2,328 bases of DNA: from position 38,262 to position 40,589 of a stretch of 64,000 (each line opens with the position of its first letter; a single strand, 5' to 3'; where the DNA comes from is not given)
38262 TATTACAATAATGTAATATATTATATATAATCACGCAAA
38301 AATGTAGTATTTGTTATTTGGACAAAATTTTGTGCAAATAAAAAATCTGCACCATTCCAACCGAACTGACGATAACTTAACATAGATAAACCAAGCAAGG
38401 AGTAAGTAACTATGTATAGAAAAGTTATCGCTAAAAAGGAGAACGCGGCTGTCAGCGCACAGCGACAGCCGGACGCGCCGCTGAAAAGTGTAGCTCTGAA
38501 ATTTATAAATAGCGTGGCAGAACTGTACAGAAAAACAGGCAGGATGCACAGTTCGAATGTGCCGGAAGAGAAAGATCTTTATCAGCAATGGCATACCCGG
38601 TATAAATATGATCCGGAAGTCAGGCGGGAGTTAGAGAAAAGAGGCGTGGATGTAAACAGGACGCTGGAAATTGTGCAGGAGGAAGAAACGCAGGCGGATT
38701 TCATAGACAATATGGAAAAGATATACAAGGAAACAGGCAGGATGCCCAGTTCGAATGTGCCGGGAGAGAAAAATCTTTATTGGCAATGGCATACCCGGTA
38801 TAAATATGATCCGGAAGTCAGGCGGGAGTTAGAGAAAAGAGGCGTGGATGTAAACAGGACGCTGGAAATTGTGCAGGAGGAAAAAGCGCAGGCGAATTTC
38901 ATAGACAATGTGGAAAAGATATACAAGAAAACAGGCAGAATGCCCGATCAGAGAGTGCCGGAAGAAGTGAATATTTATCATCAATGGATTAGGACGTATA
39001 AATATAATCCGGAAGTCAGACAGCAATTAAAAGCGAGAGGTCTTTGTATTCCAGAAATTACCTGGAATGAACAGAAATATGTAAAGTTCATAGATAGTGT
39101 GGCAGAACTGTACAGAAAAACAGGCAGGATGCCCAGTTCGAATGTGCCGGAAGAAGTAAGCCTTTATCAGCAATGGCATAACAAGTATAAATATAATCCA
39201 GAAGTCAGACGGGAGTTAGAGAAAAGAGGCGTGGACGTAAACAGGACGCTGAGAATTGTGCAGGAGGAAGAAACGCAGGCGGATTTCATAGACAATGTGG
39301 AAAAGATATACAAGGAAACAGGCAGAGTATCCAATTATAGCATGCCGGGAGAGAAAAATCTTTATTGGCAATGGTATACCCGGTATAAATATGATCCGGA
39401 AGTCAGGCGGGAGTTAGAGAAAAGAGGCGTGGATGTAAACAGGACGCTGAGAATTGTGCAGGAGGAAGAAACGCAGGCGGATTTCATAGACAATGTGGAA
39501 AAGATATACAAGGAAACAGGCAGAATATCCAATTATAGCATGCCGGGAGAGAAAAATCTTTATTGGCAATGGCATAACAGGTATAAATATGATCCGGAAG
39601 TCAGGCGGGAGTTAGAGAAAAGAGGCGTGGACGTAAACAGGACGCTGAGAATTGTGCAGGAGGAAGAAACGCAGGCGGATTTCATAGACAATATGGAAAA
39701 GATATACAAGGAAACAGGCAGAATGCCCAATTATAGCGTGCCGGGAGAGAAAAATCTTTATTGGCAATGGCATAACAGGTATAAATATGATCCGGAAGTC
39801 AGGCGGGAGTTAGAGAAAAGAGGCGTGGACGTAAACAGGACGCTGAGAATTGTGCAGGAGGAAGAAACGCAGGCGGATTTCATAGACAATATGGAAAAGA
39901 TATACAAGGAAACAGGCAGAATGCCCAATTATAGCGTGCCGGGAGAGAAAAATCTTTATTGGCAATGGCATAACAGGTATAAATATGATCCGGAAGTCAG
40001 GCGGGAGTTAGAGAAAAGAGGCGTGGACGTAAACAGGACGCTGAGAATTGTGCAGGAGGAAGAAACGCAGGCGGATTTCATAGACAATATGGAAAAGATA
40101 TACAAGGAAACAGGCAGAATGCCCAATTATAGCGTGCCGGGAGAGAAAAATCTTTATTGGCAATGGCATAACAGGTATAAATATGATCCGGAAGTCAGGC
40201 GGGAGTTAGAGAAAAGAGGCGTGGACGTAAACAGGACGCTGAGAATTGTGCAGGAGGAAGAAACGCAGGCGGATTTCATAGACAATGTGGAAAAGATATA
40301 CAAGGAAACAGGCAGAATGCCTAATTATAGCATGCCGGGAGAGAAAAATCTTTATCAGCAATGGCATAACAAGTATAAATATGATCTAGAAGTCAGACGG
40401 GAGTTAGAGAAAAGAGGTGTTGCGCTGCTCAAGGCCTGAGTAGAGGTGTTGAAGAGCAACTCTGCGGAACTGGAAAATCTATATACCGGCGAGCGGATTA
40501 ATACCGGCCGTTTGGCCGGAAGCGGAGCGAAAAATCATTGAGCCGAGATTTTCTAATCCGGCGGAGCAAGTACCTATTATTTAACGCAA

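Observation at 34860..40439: Two repeat-protein paralogs share the 5' leader and first 25 codons but carry unrelated repeat bodies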

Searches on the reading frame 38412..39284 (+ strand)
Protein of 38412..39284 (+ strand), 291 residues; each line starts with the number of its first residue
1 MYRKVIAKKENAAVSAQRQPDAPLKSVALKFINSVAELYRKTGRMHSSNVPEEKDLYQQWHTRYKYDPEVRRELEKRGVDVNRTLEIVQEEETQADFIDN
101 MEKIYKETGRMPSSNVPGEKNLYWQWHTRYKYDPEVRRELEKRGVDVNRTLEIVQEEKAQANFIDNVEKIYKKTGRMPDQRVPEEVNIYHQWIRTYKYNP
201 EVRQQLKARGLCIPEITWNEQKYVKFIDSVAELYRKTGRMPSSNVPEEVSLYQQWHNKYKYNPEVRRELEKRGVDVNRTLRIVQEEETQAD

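Call 61: predict_structure(alignment_id=A4)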
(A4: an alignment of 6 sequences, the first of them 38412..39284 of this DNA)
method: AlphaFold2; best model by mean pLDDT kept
length: 291 residues; sequences in the alignment: 6
mean_pLDDT: 74.3   pTM: 0.37
mean pLDDT of the five models: 74.3, 72.6, 70.7, 42.0, 40.9
residues with pLDDT >= 90: 3; 70-90: 221; 50-70: 46; < 50: 21
segments of 3 or more residues with pLDDT < 50: 1-20
pLDDT, mean of each block of 10 residues (from residue 1): 34 37 72 87 75 81 80 84 68 80 79 75 80 78 71 64 86 87 86 77 81 71 78 79 81 81 75 71 58 43
secondary structure, 60 per line:
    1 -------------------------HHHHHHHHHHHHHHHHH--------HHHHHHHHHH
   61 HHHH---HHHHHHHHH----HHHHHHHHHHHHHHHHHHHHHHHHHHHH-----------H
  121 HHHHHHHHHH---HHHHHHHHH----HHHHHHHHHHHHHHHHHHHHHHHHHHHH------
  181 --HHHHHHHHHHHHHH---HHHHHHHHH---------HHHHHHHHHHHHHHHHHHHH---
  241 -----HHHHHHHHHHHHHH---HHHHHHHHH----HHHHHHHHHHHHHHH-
elements in order: H26-42 H51-64 H68-76 H81-108 H120-130 H134-142 H147-174 H183-196 H200-208 H218-237 H246-259 H263-271 H276-290

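Call 67: fold_search(model_id=the predicted structure, library=pdb)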
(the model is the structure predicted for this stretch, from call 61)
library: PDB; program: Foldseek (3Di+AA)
matches with E <= 10: 37; with E <= 0.001: 0
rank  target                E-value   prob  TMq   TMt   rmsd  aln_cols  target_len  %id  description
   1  4gpk_C                2.1e+00  0.03  0.12  0.11  20.6       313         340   14  Crystal structure of NprR in complex with its cognate peptide NprX (released 2013-07-03)
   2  4m0m                  2.3e+00  0.06  0.17  0.09  24.0       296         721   12  The crystal structure of a functionally unknown protein lpg2422 from Legionella pneumophila subsp. pneumophila str. Phil (released 2013-08-21)
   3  7abg_A4               2.3e+00  0.04  0.15  0.11  31.2       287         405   15  Human pre-Bact-1 spliceosome (released 2020-12-23)
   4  3fhn_A                2.6e+00  0.08  0.22  0.13  13.4       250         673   14  Structure of Tip20p (released 2009-01-20)
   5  4fqg_A                2.9e+00  0.08  0.19  0.25  11.7       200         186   15  Crystal structure of the TCERG1 FF4-6 tandem repeat domain (released 2013-02-27)
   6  4fqg_B                3.6e+00  0.07  0.19  0.25  11.9       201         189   13  Crystal structure of the TCERG1 FF4-6 tandem repeat domain (released 2013-02-27)
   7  6h95                  3.6e+00  0.06  0.14  0.18  17.6       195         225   12  AlbA, albicidin resistance protein (released 2018-11-21)
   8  4a36_B                4.0e+00  0.03  0.12  0.07  17.6       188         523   14  Structure of duck RIG-I helicase domain bound to 19-mer dsRNA and ATP transition state analogue (released 2011-10-19)
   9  3frq_B                4.2e+00  0.03  0.13  0.18  16.9       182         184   15  Structure of the macrolide biosensor protein, MphR(A), with erythromcyin (released 2009-03-24)
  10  1fpp_A                4.2e+00  0.02  0.13  0.12  16.4       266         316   12  PROTEIN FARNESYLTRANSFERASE COMPLEX WITH FARNESYL DIPHOSPHATE (released 1999-06-08)
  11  6wq0_A                4.4e+00  0.05  0.13  0.24  15.0       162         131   15  Cryo-EM of the S. solfataricus rod-shaped virus, SSRV1 (released 2020-07-29)
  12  3foz_B                5.4e+00  0.01  0.10  0.10  20.3       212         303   13  Structure of E. coli Isopentenyl-tRNA transferase in complex with E. coli tRNA(Phe) (released 2009-01-20)
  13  6u18_B                6.1e+00  0.03  0.14  0.19  17.3       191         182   14  Directed evolution of a biosensor selective for the macrolide antibiotic clarithromycin (released 2020-08-19)
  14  6ysz_A                6.1e+00  0.02  0.16  0.15  22.4       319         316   10  Cryo-EM structure of T7 bacteriophage DNA translocation gp15 core protein intermediate assembly (released 2021-09-08)
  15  5ohf_C                6.4e+00  0.02  0.09  0.15  18.2       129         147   11  Globin sensor domain of AfGcHK (FeIII form) in complex with cyanide, partially reduced (released 2017-11-08)
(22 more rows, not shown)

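Call 93: search_solved_structures(query=A4, max_evalue=10, show_alignments=1)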
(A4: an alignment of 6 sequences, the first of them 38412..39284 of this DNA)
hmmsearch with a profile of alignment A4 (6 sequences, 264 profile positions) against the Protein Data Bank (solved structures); distinct sequences matched with E-value up to 10: 4.
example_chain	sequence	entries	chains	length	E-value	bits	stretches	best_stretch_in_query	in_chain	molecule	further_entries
5jx5_A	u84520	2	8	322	0.31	13.2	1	203-248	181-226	Glucanase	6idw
1p8c_A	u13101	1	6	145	1.4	11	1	153-179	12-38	conserved hypothetical protein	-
6fnn_C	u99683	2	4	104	1.5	11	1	81-106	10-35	Ubiquitin-like protein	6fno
2cgq_A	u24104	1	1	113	1.9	10.5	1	146-187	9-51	ACYL CARRIER PROTEIN ACPA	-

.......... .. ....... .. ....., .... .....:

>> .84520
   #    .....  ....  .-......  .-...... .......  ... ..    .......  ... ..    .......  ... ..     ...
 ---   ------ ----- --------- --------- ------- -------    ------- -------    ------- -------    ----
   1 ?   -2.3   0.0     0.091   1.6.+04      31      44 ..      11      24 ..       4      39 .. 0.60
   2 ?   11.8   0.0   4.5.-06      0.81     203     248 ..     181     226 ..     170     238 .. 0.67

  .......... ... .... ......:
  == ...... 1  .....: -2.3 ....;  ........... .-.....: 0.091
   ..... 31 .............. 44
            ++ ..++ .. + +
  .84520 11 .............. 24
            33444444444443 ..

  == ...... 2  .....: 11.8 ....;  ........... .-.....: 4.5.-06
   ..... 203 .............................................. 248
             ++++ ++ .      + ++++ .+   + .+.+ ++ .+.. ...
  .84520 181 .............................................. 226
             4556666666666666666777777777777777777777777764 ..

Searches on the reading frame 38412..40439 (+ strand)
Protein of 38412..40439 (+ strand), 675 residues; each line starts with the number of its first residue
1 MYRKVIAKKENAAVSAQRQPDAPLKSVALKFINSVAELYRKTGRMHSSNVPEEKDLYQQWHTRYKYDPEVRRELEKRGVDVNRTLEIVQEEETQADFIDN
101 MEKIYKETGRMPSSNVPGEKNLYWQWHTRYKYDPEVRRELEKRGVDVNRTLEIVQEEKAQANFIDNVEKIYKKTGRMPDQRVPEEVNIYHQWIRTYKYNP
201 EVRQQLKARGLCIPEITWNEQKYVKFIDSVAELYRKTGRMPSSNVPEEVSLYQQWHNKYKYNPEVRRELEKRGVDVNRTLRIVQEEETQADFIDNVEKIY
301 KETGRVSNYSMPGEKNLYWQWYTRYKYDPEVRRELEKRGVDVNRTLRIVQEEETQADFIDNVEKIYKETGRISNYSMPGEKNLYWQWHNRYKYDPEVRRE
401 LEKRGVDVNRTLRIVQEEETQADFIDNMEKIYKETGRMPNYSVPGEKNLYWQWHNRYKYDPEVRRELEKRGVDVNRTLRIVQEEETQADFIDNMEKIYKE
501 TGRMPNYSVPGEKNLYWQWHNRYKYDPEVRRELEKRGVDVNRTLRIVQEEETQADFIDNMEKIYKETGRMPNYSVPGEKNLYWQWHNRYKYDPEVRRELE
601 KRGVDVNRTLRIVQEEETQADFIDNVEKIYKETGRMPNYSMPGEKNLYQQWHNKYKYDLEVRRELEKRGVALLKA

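Call 7: search_protein_families(library=pfam, proteins=[window:38412-40439:+], max_evalue=0.1)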
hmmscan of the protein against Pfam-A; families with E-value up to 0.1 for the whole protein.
window:38412-40439:+ (675 aa): 18 families
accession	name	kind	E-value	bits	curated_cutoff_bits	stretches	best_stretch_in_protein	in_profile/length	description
PF10815.13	ComZ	-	1.4e-18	67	22.2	0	260-277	12-29/55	ComZ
PF23156.1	DUF7054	-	3e-15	56.4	27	0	612-640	21-49/85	Domain of unknown function (DUF7054)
PF17746.7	SfsA_N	-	2.8e-12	47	25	0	631-661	20-53/63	SfsA N-terminal OB domain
PF07261.16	DnaB_2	-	3.6e-11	43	22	0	246-274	14-42/74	Replication initiation and membrane attachment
PF04023.20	FeoA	-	1.7e-08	34.8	23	0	133-157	21-45/74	FeoA domain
PF24627.1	PUMA_CC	-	1.8e-07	31.5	30.1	0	125-162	19-56/74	PUMA coiled-coil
PF02737.24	3HCDH_N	-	2.4e-05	24.8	22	0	80-112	142-174/180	3-hydroxyacyl-CoA dehydrogenase, NAD binding domain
PF22180.2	RH3_dom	-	6.9e-05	23.3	27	0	62-107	10-55/66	RH3 domain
PF25085.1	DUF7802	-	8.8e-05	22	27.4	0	441-456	166-181/425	Domain of unknown function (DUF7802)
PF18365.6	PI_PP_C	-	0.00026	21.5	25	0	81-115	45-79/125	Phosphoinositide phosphatase C-terminal domain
PF21811.2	RdfA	-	0.00034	20.9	27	0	261-278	77-94/195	Rod-determining factor A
PF19881.4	DUF6354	-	0.00055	20.7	25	0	267-297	16-46/115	Family of unknown function (DUF6354)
PF13976.11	gag_pre-integrs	-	0.00055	20.1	28.4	0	439-457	13-31/67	GAG-pre-integrase domain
PF13190.11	PDGLE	-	0.0008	19.6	27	0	417-448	42-74/102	PDGLE domain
PF09373.15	PMBR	-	0.0018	18.7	24.9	0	625-640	16-31/33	Pseudomurein-binding repeat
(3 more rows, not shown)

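Call 11: find_encoding_contigs(protein=window:38412-40439:+, flank=10000, max_places=6)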
Protein window:38412-40439:+ (675 aa): no gene with exactly this product is on record in the collection.

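Call 20: find_homologous_proteins(query=window:38412-40439:+)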
Query window:38412-40439:+ (675 aa): 2 proteins with E <= 0.001 among 8000 candidates.
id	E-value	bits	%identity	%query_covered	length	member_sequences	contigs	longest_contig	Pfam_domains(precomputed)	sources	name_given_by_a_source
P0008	0.0e+0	1524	100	100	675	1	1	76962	PF23156.2,PF17746.8,PF06815.20,PF07261.17,PF27471.1,PF24627.2,PF26377.1,PF10815.14,PF04023.21,PF02737.25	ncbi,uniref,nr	ncbi:hypothetical protein NO1_0504 [Candidatus Termititenax aidoneus]|uniref:Uncharacterized protein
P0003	1.4e-70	256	56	21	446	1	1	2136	PF23156.2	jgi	jgi:hypothetical protein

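Call 76: search_protein_families(library=ncbifam, proteins=[window:38412-40439:+], max_evalue=1)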
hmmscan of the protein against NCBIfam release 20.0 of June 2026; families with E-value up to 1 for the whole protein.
window:38412-40439:+ (675 aa): 6 families
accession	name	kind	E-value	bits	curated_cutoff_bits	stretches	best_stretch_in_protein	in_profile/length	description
NF050816.1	sig70cofacGcrA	equivalog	5e-06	26.9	280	0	380-413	137-170/173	cell cycle sigma 70 cofactor GcrA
NF053626.1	RibKinHalex1628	equivalog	9e-06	25.4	330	0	265-293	70-97/293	ATP-dependent ribose-1-phosphate kinase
NF004167.0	PRK05632.1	equivalog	0.00092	17.9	418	0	69-109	433-473/708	phosphate acetyltransferase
NF008341.1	PRK11127.1-1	equivalog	0.057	13.4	145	0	283-310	30-57/80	autonomous glycyl radical cofactor GrcA2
NF045776.1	TumA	equivalog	0.6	10.3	100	0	648-668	51-71/76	antitoxin TumA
NF010342.0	PRK13768.1-5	equivalog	0.75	9.7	414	0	284-311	177-204/255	GTPase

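Call 78: search_protein_families(library=padloc, proteins=[window:38412-40439:+], max_evalue=0.1)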
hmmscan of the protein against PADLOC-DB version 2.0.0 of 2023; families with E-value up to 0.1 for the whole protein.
window:38412-40439:+ (675 aa): 1 family
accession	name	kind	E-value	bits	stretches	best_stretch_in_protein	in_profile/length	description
PDLC02499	BrxF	-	0.06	11.7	0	142-177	67-102/133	BrxF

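Call 79: search_protein_families(library=phrogs, proteins=[window:38412-40439:+], max_evalue=0.1)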
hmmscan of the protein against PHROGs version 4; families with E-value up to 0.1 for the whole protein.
window:38412-40439:+ (675 aa): 30 families (the best 25 are shown)
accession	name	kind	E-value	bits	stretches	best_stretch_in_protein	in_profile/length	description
phrog_33728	-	unknown function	7.2e-14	52.9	0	274-305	21-52/99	-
phrog_6016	-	unknown function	3.8e-10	41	0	280-304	32-56/87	-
phrog_15170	-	unknown function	7.2e-10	39.9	0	259-271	19-31/57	-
phrog_9090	-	moron, auxiliary metabolic gene and host takeover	1e-09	39.4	1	249-352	23-124/130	membrane protein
phrog_25671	-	unknown function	1.7e-08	35.6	0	60-106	21-67/89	-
phrog_11622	-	transcription regulation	2.9e-08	34.8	0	529-611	13-93/100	transcriptional regulator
phrog_33188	-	unknown function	5.7e-08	33.8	0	615-631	6-22/42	-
phrog_11150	-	unknown function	2.3e-07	31.9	0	62-101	36-75/145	-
phrog_8775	-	unknown function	2.4e-07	32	0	602-642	36-76/97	-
phrog_16507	-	unknown function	1e-06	29.8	0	150-176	16-45/65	-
phrog_6459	-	tail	1.6e-06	30.4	0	340-364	1-25/80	tail collar protein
phrog_29051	-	unknown function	2.5e-06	28.9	0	291-314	42-65/71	-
phrog_1195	-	unknown function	8.7e-06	27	0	620-639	26-45/68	-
phrog_9536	-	unknown function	1.7e-05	25.9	0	268-296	43-71/83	-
phrog_22419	-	unknown function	8.2e-05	24.2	0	37-90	42-95/114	-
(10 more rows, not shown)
